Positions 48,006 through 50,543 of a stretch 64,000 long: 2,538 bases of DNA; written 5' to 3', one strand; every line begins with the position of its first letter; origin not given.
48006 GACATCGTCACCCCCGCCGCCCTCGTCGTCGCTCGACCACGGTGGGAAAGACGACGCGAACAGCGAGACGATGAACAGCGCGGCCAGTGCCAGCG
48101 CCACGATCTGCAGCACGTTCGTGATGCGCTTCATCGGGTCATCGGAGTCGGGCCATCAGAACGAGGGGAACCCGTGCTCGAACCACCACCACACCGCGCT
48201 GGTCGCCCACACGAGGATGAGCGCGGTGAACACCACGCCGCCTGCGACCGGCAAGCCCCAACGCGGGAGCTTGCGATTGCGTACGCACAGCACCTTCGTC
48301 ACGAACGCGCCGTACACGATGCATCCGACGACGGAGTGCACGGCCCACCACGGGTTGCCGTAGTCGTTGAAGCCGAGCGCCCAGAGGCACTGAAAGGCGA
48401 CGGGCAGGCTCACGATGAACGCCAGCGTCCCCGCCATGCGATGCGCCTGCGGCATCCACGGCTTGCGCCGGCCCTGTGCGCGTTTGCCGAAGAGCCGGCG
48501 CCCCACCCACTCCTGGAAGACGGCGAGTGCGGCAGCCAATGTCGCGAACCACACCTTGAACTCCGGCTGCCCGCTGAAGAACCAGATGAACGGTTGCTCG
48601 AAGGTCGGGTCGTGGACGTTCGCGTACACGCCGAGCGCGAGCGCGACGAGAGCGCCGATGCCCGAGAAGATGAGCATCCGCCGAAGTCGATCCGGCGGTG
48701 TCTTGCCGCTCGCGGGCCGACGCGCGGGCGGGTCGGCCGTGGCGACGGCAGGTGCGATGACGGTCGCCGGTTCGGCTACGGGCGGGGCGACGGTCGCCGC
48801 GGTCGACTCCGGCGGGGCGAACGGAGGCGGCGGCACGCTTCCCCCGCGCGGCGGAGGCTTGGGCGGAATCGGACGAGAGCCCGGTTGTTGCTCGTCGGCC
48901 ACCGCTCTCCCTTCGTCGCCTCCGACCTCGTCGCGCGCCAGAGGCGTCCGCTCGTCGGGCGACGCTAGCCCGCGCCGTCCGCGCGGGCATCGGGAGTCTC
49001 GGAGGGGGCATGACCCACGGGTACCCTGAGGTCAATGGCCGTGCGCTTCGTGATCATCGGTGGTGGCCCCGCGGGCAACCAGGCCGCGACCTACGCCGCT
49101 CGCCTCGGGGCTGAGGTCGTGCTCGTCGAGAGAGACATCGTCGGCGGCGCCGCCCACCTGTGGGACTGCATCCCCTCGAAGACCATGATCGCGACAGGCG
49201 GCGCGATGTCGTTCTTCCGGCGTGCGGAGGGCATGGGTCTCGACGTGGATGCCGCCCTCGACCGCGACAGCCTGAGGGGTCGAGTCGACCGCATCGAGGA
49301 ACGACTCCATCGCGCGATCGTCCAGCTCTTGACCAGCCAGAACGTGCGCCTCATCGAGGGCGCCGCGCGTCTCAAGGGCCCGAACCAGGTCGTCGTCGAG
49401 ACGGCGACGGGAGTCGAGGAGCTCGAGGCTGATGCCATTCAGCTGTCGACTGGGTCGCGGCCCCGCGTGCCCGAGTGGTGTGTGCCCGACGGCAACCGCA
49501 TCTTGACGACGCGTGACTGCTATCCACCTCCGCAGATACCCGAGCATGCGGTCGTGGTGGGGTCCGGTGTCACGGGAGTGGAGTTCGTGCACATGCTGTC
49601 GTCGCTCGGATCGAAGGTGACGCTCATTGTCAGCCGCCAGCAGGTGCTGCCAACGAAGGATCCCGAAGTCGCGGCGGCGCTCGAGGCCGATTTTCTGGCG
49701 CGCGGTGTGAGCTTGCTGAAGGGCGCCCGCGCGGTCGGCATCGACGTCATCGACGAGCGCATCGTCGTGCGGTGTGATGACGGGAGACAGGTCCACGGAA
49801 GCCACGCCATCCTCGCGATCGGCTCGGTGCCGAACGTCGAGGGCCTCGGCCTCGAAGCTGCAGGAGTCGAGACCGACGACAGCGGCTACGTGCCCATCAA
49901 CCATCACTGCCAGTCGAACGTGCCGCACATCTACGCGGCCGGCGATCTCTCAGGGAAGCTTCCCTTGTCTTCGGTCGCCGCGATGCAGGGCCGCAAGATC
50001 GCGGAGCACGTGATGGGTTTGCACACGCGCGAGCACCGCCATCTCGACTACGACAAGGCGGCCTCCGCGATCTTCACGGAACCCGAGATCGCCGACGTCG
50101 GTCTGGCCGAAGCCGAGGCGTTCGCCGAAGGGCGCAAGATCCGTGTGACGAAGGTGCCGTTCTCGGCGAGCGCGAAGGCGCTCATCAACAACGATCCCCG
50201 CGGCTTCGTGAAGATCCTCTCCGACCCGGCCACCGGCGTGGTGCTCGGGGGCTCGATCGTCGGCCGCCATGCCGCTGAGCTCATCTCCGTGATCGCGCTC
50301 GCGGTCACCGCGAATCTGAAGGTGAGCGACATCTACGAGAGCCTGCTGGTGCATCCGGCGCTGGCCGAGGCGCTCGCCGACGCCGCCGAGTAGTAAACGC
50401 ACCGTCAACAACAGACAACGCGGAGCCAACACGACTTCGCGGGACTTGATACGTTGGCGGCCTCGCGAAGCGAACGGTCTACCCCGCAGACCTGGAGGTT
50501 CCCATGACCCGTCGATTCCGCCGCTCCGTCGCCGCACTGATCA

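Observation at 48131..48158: Two-step stop-start relay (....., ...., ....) linking a membrane-protein gene to a cytochrome c gene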

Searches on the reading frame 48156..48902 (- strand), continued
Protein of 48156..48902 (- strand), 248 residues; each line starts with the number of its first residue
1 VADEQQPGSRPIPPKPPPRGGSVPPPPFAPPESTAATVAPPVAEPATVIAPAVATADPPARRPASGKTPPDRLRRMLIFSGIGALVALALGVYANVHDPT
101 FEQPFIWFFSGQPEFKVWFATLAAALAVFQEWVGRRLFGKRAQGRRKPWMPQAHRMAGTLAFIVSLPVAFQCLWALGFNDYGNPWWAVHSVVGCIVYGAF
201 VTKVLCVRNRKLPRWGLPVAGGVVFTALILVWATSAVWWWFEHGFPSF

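Call 50: fold_search(model_id=the predicted structure, library=pdb)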
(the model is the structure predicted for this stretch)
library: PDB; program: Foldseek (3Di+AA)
matches with E <= 10: 477; with E <= 0.001: 0
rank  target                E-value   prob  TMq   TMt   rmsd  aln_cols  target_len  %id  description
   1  7tai_A                4.1e-02  0.99  0.38  0.24  12.6       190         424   12  Structure of STEAP2 in complex with ligands (released 2023-01-25)
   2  4o6y_A                4.5e-02  0.41  0.16  0.18  20.3       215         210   12  Crystal Structure of Cytochrome b561 (released 2014-02-05)
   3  4o7g_A                4.7e-02  0.98  0.34  0.38  13.2       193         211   12  Crystal Structure of Ascorbate-bound Cytochrome b561, crystal soaked in 1 M L-ascorbate for 40 minutes (released 2014-02-05)
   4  4o7g_B                8.8e-02  0.33  0.16  0.18  20.2       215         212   12  Crystal Structure of Ascorbate-bound Cytochrome b561, crystal soaked in 1 M L-ascorbate for 40 minutes (released 2014-02-05)
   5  8ucd_A                1.7e-01  0.82  0.32  0.33  14.8       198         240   11  Cryo-EM structure of human STEAP1 in complex with AMG 509 Fab (released 2023-11-22)
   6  8ucd_B                2.8e-01  0.80  0.35  0.36  12.8       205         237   12  Cryo-EM structure of human STEAP1 in complex with AMG 509 Fab (released 2023-11-22)
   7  6adq_G                4.4e-01  0.54  0.30  0.35  10.1       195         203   13  Respiratory Complex CIII2CIV2SOD2 from Mycobacterium smegmatis (released 2018-11-14)
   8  7f02_B                4.6e-01  0.13  0.15  0.16  16.6       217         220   14  Cytochrome c-type biogenesis protein CcmABCD from E. coli (released 2022-11-09)
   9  7zxk_C                5.0e-01  0.20  0.19  0.26  18.9       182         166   16  Human IL-27 in complex with neutralizing SRF388 FAb fragment (released 2022-11-02)
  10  6wxr_A                5.3e-01  0.23  0.20  0.07  15.6       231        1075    9  CryoEM structure of mouse DUOX1-DUOXA1 complex in the absence of NADPH (released 2020-09-02)
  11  1gcv_B                5.3e-01  0.12  0.13  0.19  14.6       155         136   14  DEOXY FORM HEMOGLOBIN FROM MUSTELUS GRISEUS (released 2000-08-31)
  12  5zle                  5.8e-01  0.75  0.34  0.37  13.0       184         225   14  Human duodenal cytochrome b (Dcytb) in substrate free form (released 2018-10-31)
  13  7o0z_D                5.8e-01  0.20  0.19  0.18  12.5       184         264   15  ABC transporter NosFY, nucleotide-free in GDN (released 2022-11-02)
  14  8hcr_G                6.4e-01  0.57  0.32  0.40   8.9       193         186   10  Cryo-EM structure of the Mycobacterium tuberculosis cytochrome bcc:aa3 supercomplex and a novel inhibitor targeting su (released 2023-05-03)
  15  7o0y_D                6.8e-01  0.20  0.19  0.18  12.7       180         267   14  ABC transporter NosDFY, nucleotide-free in GDN (released 2022-04-13)
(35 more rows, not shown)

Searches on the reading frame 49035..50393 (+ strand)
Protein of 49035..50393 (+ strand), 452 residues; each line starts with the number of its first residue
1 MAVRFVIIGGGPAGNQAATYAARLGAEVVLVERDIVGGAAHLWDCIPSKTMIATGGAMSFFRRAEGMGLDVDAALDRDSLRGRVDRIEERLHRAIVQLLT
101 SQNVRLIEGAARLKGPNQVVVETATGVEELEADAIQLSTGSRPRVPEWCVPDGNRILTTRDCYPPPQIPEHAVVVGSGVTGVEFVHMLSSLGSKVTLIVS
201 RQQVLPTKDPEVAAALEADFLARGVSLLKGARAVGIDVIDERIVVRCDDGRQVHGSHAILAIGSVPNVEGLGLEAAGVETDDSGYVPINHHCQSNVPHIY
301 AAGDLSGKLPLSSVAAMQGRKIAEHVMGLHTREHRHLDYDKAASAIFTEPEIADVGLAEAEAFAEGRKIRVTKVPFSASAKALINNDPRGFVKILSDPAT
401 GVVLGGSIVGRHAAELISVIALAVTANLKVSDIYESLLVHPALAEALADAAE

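Call 3: search_protein_families(library=pfam, proteins=[window:49035-50393:+], max_evalue=0.01)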
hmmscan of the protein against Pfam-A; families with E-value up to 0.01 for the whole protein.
window:49035-50393:+ (452 aa): 15 families
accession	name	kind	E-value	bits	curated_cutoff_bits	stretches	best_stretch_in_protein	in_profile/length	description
PF07992.20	Pyr_redox_2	-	9.1e-56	189.8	26.1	1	4-319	2-291/291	Pyridine nucleotide-disulphide oxidoreductase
PF02852.28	Pyr_redox_dim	-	6e-30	104.1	25.3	1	343-450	2-109/110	Pyridine nucleotide-disulphide oxidoreductase, dimerisation domain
PF00070.33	Pyr_redox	-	7.4e-19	68.5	22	2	171-242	1-72/82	Pyridine nucleotide-disulphide oxidoreductase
PF13738.12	Pyr_redox_3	-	6.1e-14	52.4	30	1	117-303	112-305/305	Pyridine nucleotide-disulphide oxidoreductase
PF12831.13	FAD_oxidored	-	1.7e-08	34.6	27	1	6-40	3-38/416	FAD dependent oxidoreductase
PF01262.27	AlaDh_PNT_C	-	1.9e-08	34.4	23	1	4-34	30-60/214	Alanine dehydrogenase/PNT, C-terminal domain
PF01134.28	GIDA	-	1.4e-07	31.4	22.1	1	6-67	3-62/391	Glucose inhibited division protein A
PF01266.30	DAO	-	2.1e-06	27.9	27.9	1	5-40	2-39/353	FAD dependent oxidoreductase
PF13450.12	NAD_binding_8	-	3.4e-06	27.7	21.9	1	7-42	1-37/68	NAD(P)-binding Rossmann-like domain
PF13434.12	Lys_Orn_oxgnase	-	6.1e-06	26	21.3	1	118-210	133-231/339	L-lysine 6-monooxygenase/L-ornithine 5-monooxygenase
PF03486.20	HI0933_like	-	5.6e-05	23.2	50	0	5-33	3-31/244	HI0933-like protein Rossmann domain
PF00890.30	FAD_binding_2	-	0.00037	20.2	20.4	1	6-39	3-37/414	FAD binding domain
PF01494.25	FAD_binding_3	-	0.00049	19.9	22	0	6-34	5-33/349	FAD binding domain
PF05834.18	Lycopene_cycl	-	0.0011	18.5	23.4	0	6-140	3-140/380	Lycopene cyclase protein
PF13478.12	XdhC_C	-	0.0095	16.9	29.7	0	173-205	2-34/125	XdhC Rossmann domain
